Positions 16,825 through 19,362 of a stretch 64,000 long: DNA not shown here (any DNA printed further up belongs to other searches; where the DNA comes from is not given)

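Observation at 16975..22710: Shango-type three-gene cassette: TerB-N/TerB-C protein, DUF2791-like ATPase and Lhr-like helicase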

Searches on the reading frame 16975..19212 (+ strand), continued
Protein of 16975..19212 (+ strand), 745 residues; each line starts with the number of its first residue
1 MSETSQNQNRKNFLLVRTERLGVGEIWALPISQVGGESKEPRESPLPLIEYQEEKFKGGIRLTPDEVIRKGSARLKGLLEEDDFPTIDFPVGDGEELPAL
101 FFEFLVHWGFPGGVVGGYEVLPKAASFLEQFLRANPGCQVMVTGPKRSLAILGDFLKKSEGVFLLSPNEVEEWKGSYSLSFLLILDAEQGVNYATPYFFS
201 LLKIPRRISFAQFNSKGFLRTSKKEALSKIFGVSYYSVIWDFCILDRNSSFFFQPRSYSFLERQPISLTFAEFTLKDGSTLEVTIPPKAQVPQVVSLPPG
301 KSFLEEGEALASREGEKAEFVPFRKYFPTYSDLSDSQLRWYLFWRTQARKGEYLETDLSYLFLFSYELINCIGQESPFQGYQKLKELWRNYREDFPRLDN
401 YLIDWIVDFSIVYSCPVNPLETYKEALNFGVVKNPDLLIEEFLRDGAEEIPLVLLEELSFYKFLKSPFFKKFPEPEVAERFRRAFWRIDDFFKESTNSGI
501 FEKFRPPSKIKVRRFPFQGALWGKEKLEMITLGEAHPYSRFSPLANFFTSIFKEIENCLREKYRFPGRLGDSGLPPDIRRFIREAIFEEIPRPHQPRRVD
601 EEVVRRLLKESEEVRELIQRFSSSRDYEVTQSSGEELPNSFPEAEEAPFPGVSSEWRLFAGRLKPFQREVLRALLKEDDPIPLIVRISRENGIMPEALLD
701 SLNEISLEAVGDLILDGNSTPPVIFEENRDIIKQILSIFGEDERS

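Call 26: find_encoding_contigs(protein=P0005, flank=10000, max_places=2)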
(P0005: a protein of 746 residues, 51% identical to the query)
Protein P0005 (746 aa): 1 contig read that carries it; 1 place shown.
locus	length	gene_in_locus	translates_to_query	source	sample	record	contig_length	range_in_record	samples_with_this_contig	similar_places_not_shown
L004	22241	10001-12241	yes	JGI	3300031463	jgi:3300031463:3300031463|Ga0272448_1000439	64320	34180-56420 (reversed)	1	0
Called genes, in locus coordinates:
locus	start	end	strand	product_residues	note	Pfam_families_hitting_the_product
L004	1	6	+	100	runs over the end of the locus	PF00861:Ribosomal_L18p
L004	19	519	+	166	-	PF00333:Ribosomal_S5, PF03719:Ribosomal_S5_C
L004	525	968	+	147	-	PF00828:Ribosomal_L27A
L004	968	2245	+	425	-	PF00344:SecY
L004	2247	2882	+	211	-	PF00406:ADK, PF13207:AAA_17, PF13238:AAA_18, PF05191:ADK_lid (weak)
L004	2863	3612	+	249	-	PF00557:Peptidase_M24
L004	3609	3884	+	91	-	PF01176:eIF-1a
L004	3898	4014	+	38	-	PF00444:Ribosomal_L36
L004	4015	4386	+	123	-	PF00416:Ribosomal_S13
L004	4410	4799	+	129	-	PF00411:Ribosomal_S11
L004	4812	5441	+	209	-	PF00163:Ribosomal_S4, PF01479:S4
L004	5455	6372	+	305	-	PF01193:RNA_pol_L, PF01000:RNA_pol_A_bac, PF03118:RNA_pol_A_CTD, PF26169:HHH_XRCC3_RpoA (faint)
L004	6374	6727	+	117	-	PF01196:Ribosomal_L17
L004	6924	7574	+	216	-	PF00005:ABC_tran, PF13304:AAA_21 (weak)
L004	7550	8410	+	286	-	PF00005:ABC_tran, PF02463:SMC_N (weak), PF13304:AAA_21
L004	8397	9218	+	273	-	PF02361:CbiQ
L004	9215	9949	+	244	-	PF01416:PseudoU_synth_1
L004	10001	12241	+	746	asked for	PF13208:TerB_N, PF15615:TerB_C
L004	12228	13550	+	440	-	PF10923:BrxC_BrxD, PF13191:AAA_16 (weak)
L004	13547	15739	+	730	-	PF04851:ResIII (weak), PF00270:DEAD, PF00271:Helicase_C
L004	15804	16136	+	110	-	PF00829:Ribosomal_L21p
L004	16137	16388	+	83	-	PF01016:Ribosomal_L27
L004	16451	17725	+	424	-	PF01018:GTP1_OBG, PF01926:MMR_HSR1, PF02421:FeoB_N, PF16897:MMR_HSR1_Xtn (weak), PF09269:DUF1967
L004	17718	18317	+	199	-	PF01467:CTP_transf_like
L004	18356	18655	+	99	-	PF02410:RsfS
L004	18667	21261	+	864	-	PF02739:5_3_exonuc_N, PF01367:5_3_exonuc, PF22619:DNA_polI_exo1, PF00476:DNA_pol_A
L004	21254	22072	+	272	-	PF01149:Fapy_DNA_glyco, PF05833:NFACT_N (weak), PF06831:H2TH, PF06827:zf-FPG_IleRS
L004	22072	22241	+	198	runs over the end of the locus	PF01121:CoaE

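Call 28: find_encoding_contigs(protein=P0006, flank=10000, max_places=1)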
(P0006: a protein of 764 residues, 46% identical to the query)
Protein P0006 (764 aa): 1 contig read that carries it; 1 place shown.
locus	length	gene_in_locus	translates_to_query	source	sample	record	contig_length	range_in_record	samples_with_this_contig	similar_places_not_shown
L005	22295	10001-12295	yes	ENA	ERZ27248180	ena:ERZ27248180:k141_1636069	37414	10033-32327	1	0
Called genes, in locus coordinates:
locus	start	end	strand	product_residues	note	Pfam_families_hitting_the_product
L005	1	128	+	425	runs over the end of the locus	PF00344:SecY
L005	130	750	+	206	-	PF00406:ADK, PF02224:Cytidylate_kin (weak), PF13207:AAA_17, PF13238:AAA_18, PF13671:AAA_33 (weak), PF05191:ADK_lid (weak)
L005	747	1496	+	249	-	PF00557:Peptidase_M24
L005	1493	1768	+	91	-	PF01176:eIF-1a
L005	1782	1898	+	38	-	PF00444:Ribosomal_L36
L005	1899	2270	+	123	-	PF00416:Ribosomal_S13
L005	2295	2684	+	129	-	PF00411:Ribosomal_S11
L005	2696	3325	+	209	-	PF00163:Ribosomal_S4, PF01479:S4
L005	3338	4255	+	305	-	PF01193:RNA_pol_L, PF01000:RNA_pol_A_bac, PF03118:RNA_pol_A_CTD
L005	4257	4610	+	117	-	PF01196:Ribosomal_L17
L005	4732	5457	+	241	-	PF00005:ABC_tran, PF02463:SMC_N (weak), PF13304:AAA_21 (faint)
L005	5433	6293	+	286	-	PF00005:ABC_tran, PF02463:SMC_N, PF13304:AAA_21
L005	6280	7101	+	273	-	PF02361:CbiQ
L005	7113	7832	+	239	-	PF01416:PseudoU_synth_1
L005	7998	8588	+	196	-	PF13302:Acetyltransf_3, PF13420:Acetyltransf_4 (weak), PF00583:Acetyltransf_1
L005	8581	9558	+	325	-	PF02230:Abhydrolase_2 (faint), PF12146:Hydrolase_4, PF20434:BD-FAE (faint), PF00561:Abhydrolase_1, PF12697:Abhydrolase_6, PF03096:Ndr, PF06821:Ser_hydrolase (faint)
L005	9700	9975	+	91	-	-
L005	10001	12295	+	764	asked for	PF13208:TerB_N, PF15615:TerB_C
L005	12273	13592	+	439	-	PF10923:BrxC_BrxD, PF13191:AAA_16 (weak), PF13401:AAA_22 (faint)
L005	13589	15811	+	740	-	PF04851:ResIII (weak), PF00270:DEAD, PF00271:Helicase_C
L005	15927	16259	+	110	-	PF00829:Ribosomal_L21p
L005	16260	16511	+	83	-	PF01016:Ribosomal_L27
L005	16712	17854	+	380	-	PF01018:GTP1_OBG, PF03193:RsgA_GTPase (faint), PF01926:MMR_HSR1, PF02421:FeoB_N, PF16897:MMR_HSR1_Xtn (weak), PF09269:DUF1967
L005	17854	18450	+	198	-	PF01467:CTP_transf_like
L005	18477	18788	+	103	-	PF02410:RsfS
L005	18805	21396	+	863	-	PF02739:5_3_exonuc_N, PF01367:5_3_exonuc, PF22619:DNA_polI_exo1, PF00476:DNA_pol_A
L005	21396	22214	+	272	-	PF01149:Fapy_DNA_glyco, PF06831:H2TH, PF06827:zf-FPG_IleRS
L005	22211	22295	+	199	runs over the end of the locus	PF01121:CoaE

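Call 29: find_encoding_contigs(protein=P0004, flank=10000, max_places=1)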
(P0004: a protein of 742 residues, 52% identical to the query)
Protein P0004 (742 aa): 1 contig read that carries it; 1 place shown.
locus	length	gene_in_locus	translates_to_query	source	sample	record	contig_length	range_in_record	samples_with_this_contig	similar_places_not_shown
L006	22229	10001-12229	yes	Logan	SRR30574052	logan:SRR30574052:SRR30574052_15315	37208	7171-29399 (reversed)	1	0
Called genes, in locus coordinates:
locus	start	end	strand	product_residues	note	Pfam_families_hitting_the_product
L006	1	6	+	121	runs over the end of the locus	PF00861:Ribosomal_L18p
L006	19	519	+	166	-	PF00333:Ribosomal_S5, PF03719:Ribosomal_S5_C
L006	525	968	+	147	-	PF00828:Ribosomal_L27A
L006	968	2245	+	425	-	PF00344:SecY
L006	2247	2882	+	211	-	PF00406:ADK, PF13207:AAA_17, PF13238:AAA_18 (weak), PF05191:ADK_lid (weak)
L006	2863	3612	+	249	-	PF00557:Peptidase_M24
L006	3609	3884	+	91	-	PF01176:eIF-1a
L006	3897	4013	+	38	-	PF00444:Ribosomal_L36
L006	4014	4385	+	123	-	PF00416:Ribosomal_S13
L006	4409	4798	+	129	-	PF00411:Ribosomal_S11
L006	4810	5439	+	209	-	PF00163:Ribosomal_S4, PF01479:S4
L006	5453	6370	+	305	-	PF01193:RNA_pol_L, PF01000:RNA_pol_A_bac, PF03118:RNA_pol_A_CTD, PF26169:HHH_XRCC3_RpoA (faint)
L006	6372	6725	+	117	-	PF01196:Ribosomal_L17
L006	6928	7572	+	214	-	PF00005:ABC_tran, PF02463:SMC_N (weak), PF13304:AAA_21 (weak)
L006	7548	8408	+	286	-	PF00005:ABC_tran, PF02463:SMC_N (weak), PF13304:AAA_21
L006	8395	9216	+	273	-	PF02361:CbiQ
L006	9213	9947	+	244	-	PF01416:PseudoU_synth_1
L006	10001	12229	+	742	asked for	PF13208:TerB_N, PF15615:TerB_C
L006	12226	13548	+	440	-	PF10923:BrxC_BrxD, PF13191:AAA_16 (faint)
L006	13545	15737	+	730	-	PF04851:ResIII (weak), PF00270:DEAD, PF00271:Helicase_C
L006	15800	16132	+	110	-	PF00829:Ribosomal_L21p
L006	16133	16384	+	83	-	PF01016:Ribosomal_L27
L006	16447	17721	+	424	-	PF01018:GTP1_OBG, PF01926:MMR_HSR1, PF02421:FeoB_N (weak), PF16897:MMR_HSR1_Xtn (weak), PF09269:DUF1967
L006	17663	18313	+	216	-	PF01467:CTP_transf_like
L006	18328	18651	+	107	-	PF02410:RsfS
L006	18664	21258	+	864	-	PF02739:5_3_exonuc_N, PF01367:5_3_exonuc, PF22619:DNA_polI_exo1, PF00476:DNA_pol_A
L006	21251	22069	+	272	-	PF01149:Fapy_DNA_glyco, PF06831:H2TH, PF06827:zf-FPG_IleRS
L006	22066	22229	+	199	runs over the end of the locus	PF01121:CoaE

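Call 30: find_encoding_contigs(protein=P0010, flank=10000, max_places=1)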
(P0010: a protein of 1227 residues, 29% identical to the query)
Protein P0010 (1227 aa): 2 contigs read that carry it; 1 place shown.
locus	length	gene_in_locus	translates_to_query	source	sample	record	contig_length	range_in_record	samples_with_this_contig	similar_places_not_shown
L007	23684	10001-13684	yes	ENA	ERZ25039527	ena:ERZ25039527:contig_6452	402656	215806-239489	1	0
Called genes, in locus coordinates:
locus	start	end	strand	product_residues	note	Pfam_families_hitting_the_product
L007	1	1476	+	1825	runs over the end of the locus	-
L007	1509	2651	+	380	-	PF00149:Metallophos, PF12850:Metallophos_2 (weak)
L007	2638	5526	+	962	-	PF02463:SMC_N (weak), PF13476:AAA_23, PF13514:AAA_27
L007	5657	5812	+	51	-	PF03747:ADP_ribosyl_GH (weak)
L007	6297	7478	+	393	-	PF14130:Cap4_nuclease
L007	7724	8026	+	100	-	-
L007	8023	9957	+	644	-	-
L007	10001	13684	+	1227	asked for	PF13208:TerB_N, PF15615:TerB_C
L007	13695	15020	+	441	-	PF10923:BrxC_BrxD, PF13191:AAA_16 (weak)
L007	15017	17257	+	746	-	PF04851:ResIII (weak), PF00270:DEAD, PF00271:Helicase_C, PF19306:WHD_Lhr (faint)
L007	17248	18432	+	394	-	PF00580:UvrD-helicase (weak), PF21445:ADDB_N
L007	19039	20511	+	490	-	PF13361:UvrD_C (weak), PF12705:PDDEXK_1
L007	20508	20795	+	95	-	PF00580:UvrD-helicase, PF13245:AAA_19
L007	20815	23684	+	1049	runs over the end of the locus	PF00580:UvrD-helicase, PF13245:AAA_19, PF13361:UvrD_C, PF13538:UvrD_C_2 (faint)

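Call 54: search_protein_families(library=pfam, proteins=[P0010, P0019, P0040], max_evalue=0.1)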
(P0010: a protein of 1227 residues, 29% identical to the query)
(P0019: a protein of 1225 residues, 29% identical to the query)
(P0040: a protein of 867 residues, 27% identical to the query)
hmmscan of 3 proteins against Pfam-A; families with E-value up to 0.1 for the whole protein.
P0010 (1227 aa): 2 families
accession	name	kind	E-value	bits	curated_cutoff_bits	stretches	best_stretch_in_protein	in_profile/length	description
PF13208.11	TerB_N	-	4.4e-37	128.3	25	1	677-865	40-206/207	TerB N-terminal domain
PF15615.11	TerB_C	-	4.8e-19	69.5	26.3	2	967-1115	12-147/148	TerB-C domain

P0019 (1225 aa): 2 families
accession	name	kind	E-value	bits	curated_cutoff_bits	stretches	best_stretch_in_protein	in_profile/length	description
PF13208.11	TerB_N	-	1.3e-47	162.7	25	1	636-865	1-201/207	TerB N-terminal domain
PF15615.11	TerB_C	-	2e-23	83.7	26.3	2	1128-1220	55-147/148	TerB-C domain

P0040 (867 aa): 2 families
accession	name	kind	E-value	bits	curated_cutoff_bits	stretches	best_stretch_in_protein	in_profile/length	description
PF13208.11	TerB_N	-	1.2e-37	130.1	25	1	412-605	29-201/207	TerB N-terminal domain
PF15615.11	TerB_C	-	1.2e-14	55.2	26.3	1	708-846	9-133/148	TerB-C domain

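Call 59: predict_structure(alignment_id=A2)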
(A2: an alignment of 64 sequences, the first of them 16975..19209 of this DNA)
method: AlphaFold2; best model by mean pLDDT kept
length: 745 residues; sequences in the alignment: 64
mean_pLDDT: 85.4   pTM: 0.48
mean pLDDT of the five models: 85.4, 84.7, 83.8, 83.5, 83.1
residues with pLDDT >= 90: 483; 70-90: 151; 50-70: 40; < 50: 71
segments of 3 or more residues with pLDDT < 50: 1-8, 267-273, 277-296, 594-597, 623-646
pLDDT, mean of each block of 10 residues (from residue 1): 43 92 96 68 77 93 96 91 91 91 97 96 97 96 96 92 96 93 94 86 97 93 92 93 88 77 54 45 39 44 89 92 89 94 96 95 97 95 97 93 97 95 94 95 90 94 91 82 93 92 92 91 79 94 90 96 89 88 88 52 80 75 40 33 49 90 96 89 94 93 94 91 94 91 54
secondary structure, 60 per line:
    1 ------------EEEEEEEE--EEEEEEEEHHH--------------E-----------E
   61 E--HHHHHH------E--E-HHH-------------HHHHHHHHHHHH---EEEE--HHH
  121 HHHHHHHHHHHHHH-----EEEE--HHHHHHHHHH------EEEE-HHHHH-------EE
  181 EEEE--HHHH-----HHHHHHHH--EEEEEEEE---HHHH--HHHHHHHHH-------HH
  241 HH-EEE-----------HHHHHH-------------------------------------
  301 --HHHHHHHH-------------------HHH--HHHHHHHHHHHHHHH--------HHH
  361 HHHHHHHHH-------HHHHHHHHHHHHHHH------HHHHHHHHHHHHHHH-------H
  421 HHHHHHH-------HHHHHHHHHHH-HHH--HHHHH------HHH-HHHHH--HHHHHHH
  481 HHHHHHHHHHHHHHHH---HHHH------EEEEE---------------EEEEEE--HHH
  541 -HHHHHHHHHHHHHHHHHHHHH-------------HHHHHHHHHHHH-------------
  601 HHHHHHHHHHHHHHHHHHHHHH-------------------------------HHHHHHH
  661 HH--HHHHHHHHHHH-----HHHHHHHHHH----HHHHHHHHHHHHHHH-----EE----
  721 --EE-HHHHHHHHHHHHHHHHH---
elements in order (helices of 4 or more, strands of 3 or more residues): E13-20 E23-30 H64-69 H97-108 E112-115 H118-134 E140-143 H146-155 E162-165 H167-171 E179-184 H187-190 H196-203 E206-213 H217-220 H223-231 H239-242 E244-246 H258-263 H303-310 H335-349 H358-369 H377-391 H398-412 H420-427 H435-445 H452-456 H467-471 H474-496 H500-503 E510-514 E530-535 H542-562 H576-587 H601-622 H654-662 H665-675 H681-690 H695-709 H726-742

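Call 63: fold_search(model_id=the predicted structure, library=pdb)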
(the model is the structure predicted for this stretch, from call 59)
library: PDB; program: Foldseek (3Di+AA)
matches with E <= 10: 1385; with E <= 0.001: 4
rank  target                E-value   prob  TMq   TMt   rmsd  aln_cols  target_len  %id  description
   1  9n6k_K                1.8e-04  1.00  0.18  0.14  18.6       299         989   10  2.88 A S.cerevisiae Chd1[L886G/L889G/L891G]-nucleosome 2:1 complex with DNA-binding domain (released 2025-06-11)
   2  9n6k_L                3.5e-04  1.00  0.17  0.17  25.3       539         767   10  2.88 A S.cerevisiae Chd1[L886G/L889G/L891G]-nucleosome 2:1 complex with DNA-binding domain (released 2025-06-11)
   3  9n6h_K                3.9e-04  1.00  0.17  0.16  18.7       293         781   10  2.54 A S.cerevisiae Chd1[L886G/L889G/L891G]-nucleosome 1:1 complex (released 2025-06-11)
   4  9n6i_L                8.3e-04  0.99  0.17  0.17  24.6       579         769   11  2.61 A S.cerevisiae Chd1[L886G/L889G/L891G]-nucleosome 2:1 complex (released 2025-06-11)
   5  8qyv_M                1.1e-03  0.85  0.12  0.13  41.2       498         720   11  SWR1-hexasome complex (released 2024-10-02)
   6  6ftx_W                1.2e-03  1.00  0.16  0.14  17.8       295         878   10  Structure of the chromatin remodelling enzyme Chd1 bound to a ubiquitinylated nucleosome (released 2018-08-08)
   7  3mwy                  1.4e-03  1.00  0.17  0.18  18.8       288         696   10  Crystal structure of the chromodomain-ATPase portion of the yeast Chd1 chromatin remodeler (released 2010-09-29)
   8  5o9g_W                1.5e-03  1.00  0.16  0.14   7.9       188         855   13  Structure of nucleosome-Chd1 complex (released 2017-10-11)
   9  9gd3_W                1.7e-03  1.00  0.16  0.14  22.2       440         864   10  Structure of a mononucleosome bound by one copy of Chd1 with the DBD on the exit-side DNA. (released 2024-09-18)
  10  9nh8_W                1.8e-03  0.98  0.18  0.18  22.7       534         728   10  CHD1-nucleosome complex (anchored state) (released 2025-05-07)
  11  9ca7_A                1.9e-03  1.00  0.17  0.18   7.1       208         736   10  Cryo-EM structure of human SRCAP-nucleosome complex in the fully-engaged state (composite structure) (released 2025-06-18)
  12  9jo5_K                2.0e-03  1.00  0.17  0.21   5.7       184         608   13  Structure of isw1-nucleosome complex in ADP-B state (released 2025-04-09)
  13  9r5s_W                2.0e-03  1.00  0.17  0.19  18.8       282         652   10  Structural characterisation of chromatin remodelling intermediates supports linker DNA dependent product inhibition as (released 2026-01-28)
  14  9t4v_K                2.1e-03  1.00  0.16  0.14   6.9       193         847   12  Activation intermediate of ALC1/CHD1L bound to a PARylated nucleosome (released 2025-11-19)
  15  7tn2_W                2.1e-03  0.99  0.17  0.14  23.2       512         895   12  Composite model of a Chd1-nucleosome complex in the nucleotide-free state derived from 2.3A and 2.7A Cryo-EM maps (released 2022-03-02)
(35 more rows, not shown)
